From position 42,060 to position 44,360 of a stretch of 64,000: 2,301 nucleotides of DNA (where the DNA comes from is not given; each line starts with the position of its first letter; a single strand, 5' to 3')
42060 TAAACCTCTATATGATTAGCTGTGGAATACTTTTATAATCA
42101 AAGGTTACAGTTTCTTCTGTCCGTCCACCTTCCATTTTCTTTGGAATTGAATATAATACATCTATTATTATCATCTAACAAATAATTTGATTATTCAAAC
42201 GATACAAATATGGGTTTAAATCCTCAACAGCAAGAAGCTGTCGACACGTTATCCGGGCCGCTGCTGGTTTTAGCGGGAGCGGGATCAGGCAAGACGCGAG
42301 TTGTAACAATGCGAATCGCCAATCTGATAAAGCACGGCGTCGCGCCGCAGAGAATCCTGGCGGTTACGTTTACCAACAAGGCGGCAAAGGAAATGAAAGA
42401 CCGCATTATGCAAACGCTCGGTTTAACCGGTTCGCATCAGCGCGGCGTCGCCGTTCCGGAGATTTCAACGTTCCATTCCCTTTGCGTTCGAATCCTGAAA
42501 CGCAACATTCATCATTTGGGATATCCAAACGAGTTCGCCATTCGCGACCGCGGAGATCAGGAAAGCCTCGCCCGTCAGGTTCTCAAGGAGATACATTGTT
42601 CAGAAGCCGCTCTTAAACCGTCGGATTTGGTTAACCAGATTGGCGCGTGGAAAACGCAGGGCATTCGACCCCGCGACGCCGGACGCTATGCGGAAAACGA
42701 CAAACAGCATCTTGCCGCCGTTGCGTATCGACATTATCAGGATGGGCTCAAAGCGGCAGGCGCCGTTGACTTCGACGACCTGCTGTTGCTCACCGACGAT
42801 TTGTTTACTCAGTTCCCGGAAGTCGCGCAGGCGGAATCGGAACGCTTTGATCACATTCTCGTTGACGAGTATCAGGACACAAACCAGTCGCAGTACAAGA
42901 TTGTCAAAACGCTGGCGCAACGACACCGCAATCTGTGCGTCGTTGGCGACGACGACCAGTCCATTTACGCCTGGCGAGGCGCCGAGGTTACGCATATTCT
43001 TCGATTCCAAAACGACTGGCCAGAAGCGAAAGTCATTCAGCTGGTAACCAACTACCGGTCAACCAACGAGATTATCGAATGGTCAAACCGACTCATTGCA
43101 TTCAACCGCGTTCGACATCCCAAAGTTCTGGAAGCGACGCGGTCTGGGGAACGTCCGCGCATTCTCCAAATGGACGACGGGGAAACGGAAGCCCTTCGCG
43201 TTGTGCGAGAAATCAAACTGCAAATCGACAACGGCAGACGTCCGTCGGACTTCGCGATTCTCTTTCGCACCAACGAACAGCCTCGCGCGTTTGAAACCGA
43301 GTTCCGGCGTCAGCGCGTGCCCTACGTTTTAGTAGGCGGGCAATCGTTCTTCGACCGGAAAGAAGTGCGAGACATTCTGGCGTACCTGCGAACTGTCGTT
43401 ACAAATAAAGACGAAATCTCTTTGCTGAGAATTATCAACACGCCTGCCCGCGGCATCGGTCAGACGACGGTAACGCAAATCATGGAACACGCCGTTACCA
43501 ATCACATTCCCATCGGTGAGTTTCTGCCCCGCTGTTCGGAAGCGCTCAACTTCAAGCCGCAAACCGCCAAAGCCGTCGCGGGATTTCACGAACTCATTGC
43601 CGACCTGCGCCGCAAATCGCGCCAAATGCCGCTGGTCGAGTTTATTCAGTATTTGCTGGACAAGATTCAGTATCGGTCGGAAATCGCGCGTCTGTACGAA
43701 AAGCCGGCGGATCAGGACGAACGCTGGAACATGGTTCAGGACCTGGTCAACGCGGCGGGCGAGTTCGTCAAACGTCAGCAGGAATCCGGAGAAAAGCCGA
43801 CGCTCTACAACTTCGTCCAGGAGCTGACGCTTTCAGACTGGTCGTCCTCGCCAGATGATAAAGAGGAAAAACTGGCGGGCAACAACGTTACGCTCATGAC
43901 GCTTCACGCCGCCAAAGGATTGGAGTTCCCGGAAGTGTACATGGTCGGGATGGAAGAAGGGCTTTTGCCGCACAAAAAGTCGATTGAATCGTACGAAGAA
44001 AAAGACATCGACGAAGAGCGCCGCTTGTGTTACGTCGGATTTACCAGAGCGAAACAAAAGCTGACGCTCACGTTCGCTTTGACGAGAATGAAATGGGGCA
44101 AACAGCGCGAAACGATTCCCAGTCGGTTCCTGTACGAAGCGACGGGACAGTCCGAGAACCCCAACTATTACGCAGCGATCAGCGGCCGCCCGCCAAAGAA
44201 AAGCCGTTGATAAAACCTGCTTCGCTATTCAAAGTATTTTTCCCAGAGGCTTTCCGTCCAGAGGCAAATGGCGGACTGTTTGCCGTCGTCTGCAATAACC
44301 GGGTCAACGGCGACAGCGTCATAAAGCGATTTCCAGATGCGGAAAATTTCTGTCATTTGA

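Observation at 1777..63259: Period-7 tandem repeat arrays occupy almost every intergenic spacer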

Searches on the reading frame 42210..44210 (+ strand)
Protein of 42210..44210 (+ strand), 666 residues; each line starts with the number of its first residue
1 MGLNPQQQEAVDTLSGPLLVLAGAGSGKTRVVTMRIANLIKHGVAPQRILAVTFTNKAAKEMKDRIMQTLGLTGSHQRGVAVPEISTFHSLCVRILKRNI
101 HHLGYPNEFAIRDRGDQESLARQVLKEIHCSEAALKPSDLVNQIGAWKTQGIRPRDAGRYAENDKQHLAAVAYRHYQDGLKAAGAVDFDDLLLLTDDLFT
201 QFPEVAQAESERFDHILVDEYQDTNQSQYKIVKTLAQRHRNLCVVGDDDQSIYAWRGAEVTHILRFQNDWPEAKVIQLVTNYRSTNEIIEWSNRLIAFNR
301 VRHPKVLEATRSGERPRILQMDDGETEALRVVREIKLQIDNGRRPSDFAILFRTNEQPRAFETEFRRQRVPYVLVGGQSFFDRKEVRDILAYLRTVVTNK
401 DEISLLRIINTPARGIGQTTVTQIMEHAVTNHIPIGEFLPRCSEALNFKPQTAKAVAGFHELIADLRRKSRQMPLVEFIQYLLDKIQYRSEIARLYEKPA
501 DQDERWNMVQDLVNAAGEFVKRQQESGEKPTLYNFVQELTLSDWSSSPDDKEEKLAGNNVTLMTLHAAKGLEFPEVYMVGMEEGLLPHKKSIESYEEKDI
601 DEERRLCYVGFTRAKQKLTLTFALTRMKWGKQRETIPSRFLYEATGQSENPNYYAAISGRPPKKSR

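Call 28: search_protein_families(library=pfam, proteins=[window:42210-44210:+])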
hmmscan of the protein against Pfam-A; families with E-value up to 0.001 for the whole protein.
window:42210-44210:+ (666 aa): 7 families
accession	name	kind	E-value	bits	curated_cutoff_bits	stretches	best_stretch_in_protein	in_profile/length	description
PF00580.27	UvrD-helicase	-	6.7e-89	298.6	23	1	3-270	1-270/271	UvrD/REP helicase N-terminal domain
PF13361.12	UvrD_C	-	3.3e-71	241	25.6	1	276-623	1-348/350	UvrD-like helicase C-terminal domain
PF13245.12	AAA_19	-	2.2e-27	96.3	25.1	1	7-254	1-132/134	AAA domain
PF13538.12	UvrD_C_2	-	8.9e-09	35.5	27.4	0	600-620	31-51/52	UvrD-like helicase C-terminal domain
PF13604.12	AAA_30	-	4.9e-07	30.1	27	0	3-65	2-65/191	AAA domain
PF01443.25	Viral_helicase1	-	5.4e-06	26.8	21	0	556-620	173-226/228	Viral superfamily 1 RNA helicase core domain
PF13086.12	AAA_11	-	0.00011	22.5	27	1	3-140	2-119/257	AAA domain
